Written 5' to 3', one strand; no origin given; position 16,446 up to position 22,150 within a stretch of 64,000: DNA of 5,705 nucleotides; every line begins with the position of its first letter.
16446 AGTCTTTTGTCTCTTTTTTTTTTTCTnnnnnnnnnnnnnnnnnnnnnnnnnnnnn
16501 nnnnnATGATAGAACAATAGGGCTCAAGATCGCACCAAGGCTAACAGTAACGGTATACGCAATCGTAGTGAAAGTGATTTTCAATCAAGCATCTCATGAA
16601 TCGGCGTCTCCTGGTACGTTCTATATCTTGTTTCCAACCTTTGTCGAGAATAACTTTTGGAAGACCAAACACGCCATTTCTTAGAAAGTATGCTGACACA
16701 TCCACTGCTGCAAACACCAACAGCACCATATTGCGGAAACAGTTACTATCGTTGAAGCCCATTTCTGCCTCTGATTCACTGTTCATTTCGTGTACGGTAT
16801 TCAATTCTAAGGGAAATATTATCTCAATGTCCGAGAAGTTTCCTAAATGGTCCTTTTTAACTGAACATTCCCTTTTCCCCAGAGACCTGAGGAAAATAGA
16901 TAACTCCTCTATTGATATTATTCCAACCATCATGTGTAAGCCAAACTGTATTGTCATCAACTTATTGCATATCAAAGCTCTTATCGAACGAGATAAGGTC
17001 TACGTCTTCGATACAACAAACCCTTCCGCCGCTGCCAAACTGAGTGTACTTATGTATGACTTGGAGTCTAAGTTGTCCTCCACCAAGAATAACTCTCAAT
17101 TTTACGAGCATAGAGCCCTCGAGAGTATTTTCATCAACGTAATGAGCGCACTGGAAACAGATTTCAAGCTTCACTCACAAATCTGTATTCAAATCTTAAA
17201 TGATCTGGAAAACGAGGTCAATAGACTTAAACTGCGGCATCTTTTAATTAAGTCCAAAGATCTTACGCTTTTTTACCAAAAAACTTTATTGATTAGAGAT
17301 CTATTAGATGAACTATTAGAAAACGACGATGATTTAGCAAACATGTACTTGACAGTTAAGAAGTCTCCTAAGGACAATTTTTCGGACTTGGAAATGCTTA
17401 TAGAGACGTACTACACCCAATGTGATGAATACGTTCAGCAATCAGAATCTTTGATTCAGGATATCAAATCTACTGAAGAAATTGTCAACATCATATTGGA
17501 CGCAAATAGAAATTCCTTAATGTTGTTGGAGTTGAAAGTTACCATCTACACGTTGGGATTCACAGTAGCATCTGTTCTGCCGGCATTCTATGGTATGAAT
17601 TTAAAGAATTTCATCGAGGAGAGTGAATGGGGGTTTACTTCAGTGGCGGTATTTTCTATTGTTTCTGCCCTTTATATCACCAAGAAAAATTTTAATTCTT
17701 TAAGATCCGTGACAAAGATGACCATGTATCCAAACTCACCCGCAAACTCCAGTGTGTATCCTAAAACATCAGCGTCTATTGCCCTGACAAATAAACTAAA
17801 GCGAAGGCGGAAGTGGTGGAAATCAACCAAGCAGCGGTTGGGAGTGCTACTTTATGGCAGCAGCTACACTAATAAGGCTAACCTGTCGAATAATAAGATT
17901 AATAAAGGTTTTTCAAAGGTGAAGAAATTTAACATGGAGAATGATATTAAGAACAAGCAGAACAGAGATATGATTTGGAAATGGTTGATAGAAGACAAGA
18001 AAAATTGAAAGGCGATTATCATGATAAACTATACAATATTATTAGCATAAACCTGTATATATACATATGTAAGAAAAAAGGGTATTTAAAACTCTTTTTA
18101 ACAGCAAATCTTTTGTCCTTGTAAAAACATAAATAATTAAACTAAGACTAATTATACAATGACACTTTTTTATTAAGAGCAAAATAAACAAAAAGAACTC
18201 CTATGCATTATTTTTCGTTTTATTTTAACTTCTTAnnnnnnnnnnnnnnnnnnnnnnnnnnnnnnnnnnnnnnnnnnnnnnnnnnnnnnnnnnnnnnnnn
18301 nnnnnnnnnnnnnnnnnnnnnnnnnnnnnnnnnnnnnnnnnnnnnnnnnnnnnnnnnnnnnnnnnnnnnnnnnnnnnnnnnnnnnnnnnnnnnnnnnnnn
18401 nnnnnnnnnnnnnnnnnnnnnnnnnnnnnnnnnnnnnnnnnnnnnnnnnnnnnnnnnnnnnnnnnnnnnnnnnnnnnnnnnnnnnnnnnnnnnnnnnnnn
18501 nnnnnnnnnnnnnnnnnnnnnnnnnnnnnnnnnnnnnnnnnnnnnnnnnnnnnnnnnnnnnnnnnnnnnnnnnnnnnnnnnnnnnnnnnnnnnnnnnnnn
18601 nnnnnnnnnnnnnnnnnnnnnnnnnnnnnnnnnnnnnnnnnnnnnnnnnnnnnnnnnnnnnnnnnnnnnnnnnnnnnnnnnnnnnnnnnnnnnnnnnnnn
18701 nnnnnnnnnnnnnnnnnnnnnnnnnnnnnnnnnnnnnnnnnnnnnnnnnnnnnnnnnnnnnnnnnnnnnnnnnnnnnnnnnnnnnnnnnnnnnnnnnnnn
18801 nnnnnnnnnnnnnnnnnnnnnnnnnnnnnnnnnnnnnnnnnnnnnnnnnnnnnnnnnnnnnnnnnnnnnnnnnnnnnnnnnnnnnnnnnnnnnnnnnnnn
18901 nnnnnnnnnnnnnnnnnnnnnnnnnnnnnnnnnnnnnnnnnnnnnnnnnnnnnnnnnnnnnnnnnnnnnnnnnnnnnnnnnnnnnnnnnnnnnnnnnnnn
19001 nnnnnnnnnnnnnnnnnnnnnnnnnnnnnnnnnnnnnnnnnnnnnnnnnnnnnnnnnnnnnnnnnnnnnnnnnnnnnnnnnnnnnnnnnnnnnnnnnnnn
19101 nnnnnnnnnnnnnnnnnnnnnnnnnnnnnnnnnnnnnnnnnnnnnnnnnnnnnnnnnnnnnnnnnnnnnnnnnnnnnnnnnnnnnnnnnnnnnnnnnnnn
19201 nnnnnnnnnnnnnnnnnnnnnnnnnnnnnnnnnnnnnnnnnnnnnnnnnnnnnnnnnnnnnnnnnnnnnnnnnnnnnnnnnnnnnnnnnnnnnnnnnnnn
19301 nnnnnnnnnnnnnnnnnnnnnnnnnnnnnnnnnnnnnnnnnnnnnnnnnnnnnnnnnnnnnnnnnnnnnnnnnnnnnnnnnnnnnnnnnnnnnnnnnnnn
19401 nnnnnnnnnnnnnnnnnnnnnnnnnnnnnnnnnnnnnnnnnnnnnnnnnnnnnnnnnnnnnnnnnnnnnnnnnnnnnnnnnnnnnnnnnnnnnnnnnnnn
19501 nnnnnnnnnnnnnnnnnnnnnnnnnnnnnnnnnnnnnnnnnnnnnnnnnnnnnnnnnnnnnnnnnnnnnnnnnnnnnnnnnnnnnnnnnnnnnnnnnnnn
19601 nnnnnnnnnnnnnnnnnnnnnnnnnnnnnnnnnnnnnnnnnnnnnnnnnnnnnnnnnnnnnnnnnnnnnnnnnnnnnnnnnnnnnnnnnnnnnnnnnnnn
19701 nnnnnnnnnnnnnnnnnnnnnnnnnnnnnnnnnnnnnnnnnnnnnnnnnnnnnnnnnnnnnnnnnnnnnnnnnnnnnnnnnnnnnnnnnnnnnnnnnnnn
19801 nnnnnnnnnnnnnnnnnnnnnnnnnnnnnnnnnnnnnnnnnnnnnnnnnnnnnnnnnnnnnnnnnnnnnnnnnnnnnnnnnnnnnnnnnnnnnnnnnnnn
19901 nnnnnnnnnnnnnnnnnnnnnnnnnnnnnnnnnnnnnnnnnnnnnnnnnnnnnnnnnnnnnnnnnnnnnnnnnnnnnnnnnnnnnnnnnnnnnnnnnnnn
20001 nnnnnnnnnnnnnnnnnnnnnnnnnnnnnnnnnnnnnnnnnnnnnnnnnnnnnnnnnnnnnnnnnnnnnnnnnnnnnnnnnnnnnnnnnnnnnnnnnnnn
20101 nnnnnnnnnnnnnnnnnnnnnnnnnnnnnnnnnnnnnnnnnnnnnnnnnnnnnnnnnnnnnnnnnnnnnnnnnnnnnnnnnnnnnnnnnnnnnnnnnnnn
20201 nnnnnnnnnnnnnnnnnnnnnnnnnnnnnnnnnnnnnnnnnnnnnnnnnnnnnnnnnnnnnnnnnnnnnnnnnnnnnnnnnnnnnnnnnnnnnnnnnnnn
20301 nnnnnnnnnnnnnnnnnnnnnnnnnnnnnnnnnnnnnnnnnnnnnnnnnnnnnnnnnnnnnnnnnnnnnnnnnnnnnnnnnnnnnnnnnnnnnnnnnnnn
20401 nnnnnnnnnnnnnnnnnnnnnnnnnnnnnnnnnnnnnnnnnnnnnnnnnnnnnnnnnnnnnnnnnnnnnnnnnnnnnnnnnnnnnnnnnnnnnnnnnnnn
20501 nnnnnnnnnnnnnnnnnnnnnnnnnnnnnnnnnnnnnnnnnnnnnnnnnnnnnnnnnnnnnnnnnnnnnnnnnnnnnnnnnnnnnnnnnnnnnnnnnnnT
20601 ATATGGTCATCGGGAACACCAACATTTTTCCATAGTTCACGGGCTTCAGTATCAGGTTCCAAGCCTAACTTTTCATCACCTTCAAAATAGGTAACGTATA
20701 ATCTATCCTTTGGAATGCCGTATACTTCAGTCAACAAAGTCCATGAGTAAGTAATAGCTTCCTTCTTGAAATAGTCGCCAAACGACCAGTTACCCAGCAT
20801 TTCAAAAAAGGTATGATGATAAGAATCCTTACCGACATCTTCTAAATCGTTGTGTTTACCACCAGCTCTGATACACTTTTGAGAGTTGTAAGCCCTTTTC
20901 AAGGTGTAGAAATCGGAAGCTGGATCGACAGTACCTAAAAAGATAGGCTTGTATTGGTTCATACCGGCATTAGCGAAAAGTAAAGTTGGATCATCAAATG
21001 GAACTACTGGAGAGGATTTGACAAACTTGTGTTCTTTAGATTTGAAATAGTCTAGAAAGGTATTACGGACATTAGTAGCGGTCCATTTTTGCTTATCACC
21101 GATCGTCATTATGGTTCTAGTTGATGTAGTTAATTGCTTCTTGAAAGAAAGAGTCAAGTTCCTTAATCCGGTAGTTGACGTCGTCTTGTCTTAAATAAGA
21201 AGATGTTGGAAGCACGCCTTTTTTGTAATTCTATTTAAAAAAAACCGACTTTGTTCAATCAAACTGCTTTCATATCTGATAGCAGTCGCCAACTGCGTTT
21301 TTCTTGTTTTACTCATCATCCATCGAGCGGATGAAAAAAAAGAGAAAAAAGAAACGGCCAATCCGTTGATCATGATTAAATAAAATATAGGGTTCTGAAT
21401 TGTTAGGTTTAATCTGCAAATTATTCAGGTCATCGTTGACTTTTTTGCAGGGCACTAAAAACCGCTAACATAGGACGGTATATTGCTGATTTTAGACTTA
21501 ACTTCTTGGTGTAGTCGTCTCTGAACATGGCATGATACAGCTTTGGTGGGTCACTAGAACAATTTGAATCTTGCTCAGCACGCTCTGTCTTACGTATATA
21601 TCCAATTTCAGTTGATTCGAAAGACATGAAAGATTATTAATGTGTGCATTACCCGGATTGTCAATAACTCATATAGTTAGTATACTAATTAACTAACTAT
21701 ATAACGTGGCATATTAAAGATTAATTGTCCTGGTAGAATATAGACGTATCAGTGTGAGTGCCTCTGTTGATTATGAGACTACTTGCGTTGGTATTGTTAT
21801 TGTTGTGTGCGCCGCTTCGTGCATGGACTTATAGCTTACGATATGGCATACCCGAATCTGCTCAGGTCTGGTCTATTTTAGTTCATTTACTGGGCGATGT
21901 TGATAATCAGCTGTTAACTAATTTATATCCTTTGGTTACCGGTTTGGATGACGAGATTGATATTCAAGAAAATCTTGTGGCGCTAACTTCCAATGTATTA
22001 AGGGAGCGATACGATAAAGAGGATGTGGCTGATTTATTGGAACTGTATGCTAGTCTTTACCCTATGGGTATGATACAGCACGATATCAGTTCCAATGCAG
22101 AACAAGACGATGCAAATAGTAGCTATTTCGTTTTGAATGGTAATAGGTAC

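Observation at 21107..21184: ALA1 in-frame upstream extension reaching tandem ACG-ACG codons: a non-AUG-initiated mitochondrial isoform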

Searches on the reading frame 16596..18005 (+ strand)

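Call 44: search_protein_families(library=pfam, proteins=[window:16596-18005:+])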
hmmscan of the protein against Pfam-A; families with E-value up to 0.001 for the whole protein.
window:16596-18005:+ (470 aa): 1 family
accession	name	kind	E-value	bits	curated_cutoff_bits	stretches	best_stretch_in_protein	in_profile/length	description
PF22099.1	MRS2-like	-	7.6e-101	336.8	27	1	65-305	1-241/241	Magnesium transporter MRS2-like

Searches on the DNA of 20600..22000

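Call 34: search_rna_families(source=window, start=20600, end=22000, threshold=evalue, max_evalue=1)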
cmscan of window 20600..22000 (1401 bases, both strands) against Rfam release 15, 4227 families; matches with E-value up to 1: 2.
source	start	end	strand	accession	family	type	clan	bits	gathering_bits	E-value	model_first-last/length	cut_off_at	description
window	21257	21374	-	RF01859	Phe_leader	Cis-reg; leader;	-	24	55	0.27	1-125/125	no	Phenylalanine leader peptide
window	20642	20708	-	RF01164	SNORD107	Gene; snRNA; snoRNA; CD-box;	-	20.5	50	0.85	1-74/74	no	Small nucleolar RNA SNORD107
